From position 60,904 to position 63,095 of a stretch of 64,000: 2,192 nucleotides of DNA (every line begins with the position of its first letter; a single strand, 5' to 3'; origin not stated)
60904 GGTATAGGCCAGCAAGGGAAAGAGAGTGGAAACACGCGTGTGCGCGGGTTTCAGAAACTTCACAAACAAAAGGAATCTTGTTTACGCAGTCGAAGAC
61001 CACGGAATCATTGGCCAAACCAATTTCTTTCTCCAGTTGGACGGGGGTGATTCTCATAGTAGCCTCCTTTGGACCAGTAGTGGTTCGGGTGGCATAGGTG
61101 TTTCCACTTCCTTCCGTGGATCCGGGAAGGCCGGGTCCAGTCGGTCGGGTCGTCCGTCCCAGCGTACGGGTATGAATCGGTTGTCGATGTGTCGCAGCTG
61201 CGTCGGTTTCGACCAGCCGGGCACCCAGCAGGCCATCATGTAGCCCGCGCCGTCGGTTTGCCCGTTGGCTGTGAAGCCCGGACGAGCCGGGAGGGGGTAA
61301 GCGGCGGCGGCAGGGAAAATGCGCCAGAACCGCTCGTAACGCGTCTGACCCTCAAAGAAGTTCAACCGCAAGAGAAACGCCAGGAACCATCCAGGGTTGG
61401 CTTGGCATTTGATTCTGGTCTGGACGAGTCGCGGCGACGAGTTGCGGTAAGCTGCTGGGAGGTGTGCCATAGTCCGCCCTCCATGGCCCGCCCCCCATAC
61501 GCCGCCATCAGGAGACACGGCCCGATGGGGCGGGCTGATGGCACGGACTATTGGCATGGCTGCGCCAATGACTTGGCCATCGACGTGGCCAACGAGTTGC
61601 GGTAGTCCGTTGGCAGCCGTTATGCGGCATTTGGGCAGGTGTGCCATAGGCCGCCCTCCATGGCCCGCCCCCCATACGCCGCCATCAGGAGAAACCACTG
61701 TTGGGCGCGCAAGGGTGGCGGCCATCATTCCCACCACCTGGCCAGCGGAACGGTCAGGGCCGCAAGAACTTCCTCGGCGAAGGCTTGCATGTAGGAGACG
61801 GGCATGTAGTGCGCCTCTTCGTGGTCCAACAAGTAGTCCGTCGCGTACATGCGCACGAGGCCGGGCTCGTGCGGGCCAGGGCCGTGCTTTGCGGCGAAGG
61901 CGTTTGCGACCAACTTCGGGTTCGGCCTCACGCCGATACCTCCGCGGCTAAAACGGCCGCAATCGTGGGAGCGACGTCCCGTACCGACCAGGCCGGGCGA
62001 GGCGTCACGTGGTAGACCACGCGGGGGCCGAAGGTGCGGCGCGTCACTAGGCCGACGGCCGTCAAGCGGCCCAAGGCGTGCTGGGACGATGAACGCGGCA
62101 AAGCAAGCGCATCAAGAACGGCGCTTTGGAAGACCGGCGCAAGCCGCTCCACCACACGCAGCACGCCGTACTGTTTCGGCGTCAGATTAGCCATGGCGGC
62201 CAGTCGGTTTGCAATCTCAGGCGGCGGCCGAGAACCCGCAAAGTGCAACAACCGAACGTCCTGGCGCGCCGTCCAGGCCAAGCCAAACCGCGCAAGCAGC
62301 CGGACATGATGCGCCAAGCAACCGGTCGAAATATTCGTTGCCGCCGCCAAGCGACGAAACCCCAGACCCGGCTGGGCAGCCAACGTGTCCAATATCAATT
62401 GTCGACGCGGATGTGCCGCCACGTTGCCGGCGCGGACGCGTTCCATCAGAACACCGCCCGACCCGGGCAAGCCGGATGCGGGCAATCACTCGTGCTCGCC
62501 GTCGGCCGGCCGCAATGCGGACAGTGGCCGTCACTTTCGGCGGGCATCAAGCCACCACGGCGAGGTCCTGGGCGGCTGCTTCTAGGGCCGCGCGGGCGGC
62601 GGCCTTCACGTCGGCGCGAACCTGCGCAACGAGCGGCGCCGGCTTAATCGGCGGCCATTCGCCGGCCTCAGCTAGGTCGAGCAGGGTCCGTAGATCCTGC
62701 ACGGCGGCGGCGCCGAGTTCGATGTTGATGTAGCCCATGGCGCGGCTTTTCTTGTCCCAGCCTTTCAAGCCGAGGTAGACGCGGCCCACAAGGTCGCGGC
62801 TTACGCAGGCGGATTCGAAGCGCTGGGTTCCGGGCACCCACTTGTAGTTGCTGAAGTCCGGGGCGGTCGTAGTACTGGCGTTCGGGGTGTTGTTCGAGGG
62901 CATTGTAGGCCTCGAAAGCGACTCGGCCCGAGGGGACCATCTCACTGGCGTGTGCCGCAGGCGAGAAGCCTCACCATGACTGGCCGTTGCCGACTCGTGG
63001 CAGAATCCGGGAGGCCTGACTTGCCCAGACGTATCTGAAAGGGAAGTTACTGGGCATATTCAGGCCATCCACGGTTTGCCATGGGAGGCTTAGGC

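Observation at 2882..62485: Four paralogous tandem-wHTH regulators within 64 kb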

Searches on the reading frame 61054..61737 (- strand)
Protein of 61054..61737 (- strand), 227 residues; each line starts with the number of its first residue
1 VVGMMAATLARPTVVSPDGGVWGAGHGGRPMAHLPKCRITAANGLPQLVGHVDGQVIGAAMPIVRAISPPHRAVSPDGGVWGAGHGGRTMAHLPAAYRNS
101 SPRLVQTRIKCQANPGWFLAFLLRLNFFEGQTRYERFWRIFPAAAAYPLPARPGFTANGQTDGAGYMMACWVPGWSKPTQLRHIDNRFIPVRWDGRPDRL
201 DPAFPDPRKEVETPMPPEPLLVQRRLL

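Call 11: search_protein_families(library=pfam, proteins=[window:61054-61737:-], max_evalue=0.001)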
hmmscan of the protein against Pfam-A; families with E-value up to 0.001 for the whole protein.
window:61054-61737:- (227 aa): 0 families

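Call 51: search_protein_families(library=phrogs, proteins=[window:61054-61737:-], max_evalue=0.01)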
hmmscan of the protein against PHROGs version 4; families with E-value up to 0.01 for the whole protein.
window:61054-61737:- (227 aa): 1 family
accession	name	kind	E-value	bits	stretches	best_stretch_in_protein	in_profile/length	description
phrog_799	-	other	6.9e-10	39.7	1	118-186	311-381/458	DNA methyltransferase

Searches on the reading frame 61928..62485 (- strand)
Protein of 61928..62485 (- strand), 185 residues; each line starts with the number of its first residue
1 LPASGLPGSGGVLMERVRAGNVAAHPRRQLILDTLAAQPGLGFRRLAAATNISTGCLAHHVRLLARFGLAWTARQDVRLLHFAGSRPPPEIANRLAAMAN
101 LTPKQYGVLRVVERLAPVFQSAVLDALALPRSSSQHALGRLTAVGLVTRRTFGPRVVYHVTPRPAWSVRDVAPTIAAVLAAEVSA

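Call 4: search_protein_families(library=pfam, proteins=[window:61928-62485:-], max_evalue=1)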
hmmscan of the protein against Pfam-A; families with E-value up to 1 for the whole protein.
window:61928-62485:- (185 aa): 7 families
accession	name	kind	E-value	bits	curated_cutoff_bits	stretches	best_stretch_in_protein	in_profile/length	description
PF12802.13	MarR_2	-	2.9e-08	34.2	27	1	100-150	2-53/61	MarR family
PF24266.1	HTH_HVO_0163_N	-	1e-06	29.1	31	1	27-66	3-42/70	HVO_0163, N-terminal HTH domain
PF09339.16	HTH_IclR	-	0.0069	16.6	22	1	31-69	8-47/52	IclR helix-turn-helix domain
PF13412.12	HTH_24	-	0.0089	16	21.9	1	29-64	6-41/48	Winged helix-turn-helix DNA-binding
PF01978.25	TrmB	-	0.033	14.5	25.6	1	121-162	26-66/68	Sugar-specific transcriptional regulator TrmB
PF13601.12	HTH_34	-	0.049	14.2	27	1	31-67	5-41/80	Winged helix DNA-binding domain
PF12840.13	HTH_20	-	0.27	11.7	27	0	108-149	9-50/51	Helix-turn-helix domain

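Call 9: search_protein_families(library=ncbifam, proteins=[window:61928-62485:-], max_evalue=1)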
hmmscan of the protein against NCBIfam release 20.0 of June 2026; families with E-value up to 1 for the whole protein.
window:61928-62485:- (185 aa): 7 families
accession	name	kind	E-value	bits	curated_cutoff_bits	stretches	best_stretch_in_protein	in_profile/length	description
NF033788.1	HTH_metalloreg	subfamily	2.4e-09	36.8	55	2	21-75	6-60/77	metalloregulator ArsR/SmtB family transcription factor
NF041413.1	ArsR_Rv2640c_fam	equivalog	4e-05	24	155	2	26-82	42-100/118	Rv2640c family ArsR-like transcriptional regulator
NF041230.1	BagL_FevM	exception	0.0076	16.3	230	1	97-150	34-87/145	MarR family transcriptional regulator BagL/FevM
NF053704.1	TransRegCcpNBacil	equivalog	0.075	12.4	260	1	100-163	2-62/208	transcriptional regulator CcpN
TIGR02337.1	HpaR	equivalog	0.15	11.9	121.2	0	98-174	23-102/130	homoprotocatechuate degradation operon regulator HpaR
TIGR04176.1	MarR_EPS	equivalog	0.16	12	88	0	30-68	8-46/105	MarR family EPS-associated transcriptional regulator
NF033789.1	repress_SdpR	subfamily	0.16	11.9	100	0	24-75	6-56/79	autorepressor SdpR family transcription factor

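Call 51: search_protein_families(library=phrogs, proteins=[window:61928-62485:-], max_evalue=0.01)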
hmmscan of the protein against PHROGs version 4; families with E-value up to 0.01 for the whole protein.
window:61928-62485:- (185 aa): 0 families

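Call 62: find_related_loci(query=A5, collection=viral_contigs, flank=8000)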
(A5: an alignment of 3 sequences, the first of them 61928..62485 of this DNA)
Query A5 (185 aa) in viral_contigs; peptide patterns used: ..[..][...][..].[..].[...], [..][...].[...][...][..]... (x = any residue, [..] = any of these).
80 stretches matched a pattern, but none encodes a relative of the query by tblastn (E <= 1e-3).

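Call 68: search_dna_similar(query=window:61928-62485:-, collection=plasmids, mode=protein, max_rows=15, max_evalue=0.001)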
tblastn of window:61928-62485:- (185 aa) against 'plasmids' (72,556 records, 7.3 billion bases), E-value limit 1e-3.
No match.

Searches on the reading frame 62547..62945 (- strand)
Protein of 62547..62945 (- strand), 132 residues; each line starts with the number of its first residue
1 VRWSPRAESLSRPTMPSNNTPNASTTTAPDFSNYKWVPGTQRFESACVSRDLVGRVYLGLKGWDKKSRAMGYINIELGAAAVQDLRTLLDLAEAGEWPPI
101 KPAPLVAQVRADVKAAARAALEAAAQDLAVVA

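Call 11: search_protein_families(library=pfam, proteins=[window:62547-62945:-], max_evalue=0.001)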
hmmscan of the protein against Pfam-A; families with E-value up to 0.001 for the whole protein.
window:62547-62945:- (132 aa): 0 families

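Call 38: search_protein_families(library=pfam, proteins=[window:62547-62945:-], max_evalue=1)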
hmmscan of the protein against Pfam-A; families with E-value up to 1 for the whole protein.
window:62547-62945:- (132 aa): 0 families

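Call 51: search_protein_families(library=phrogs, proteins=[window:62547-62945:-], max_evalue=0.01)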
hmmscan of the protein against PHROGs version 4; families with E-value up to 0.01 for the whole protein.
window:62547-62945:- (132 aa): 0 families
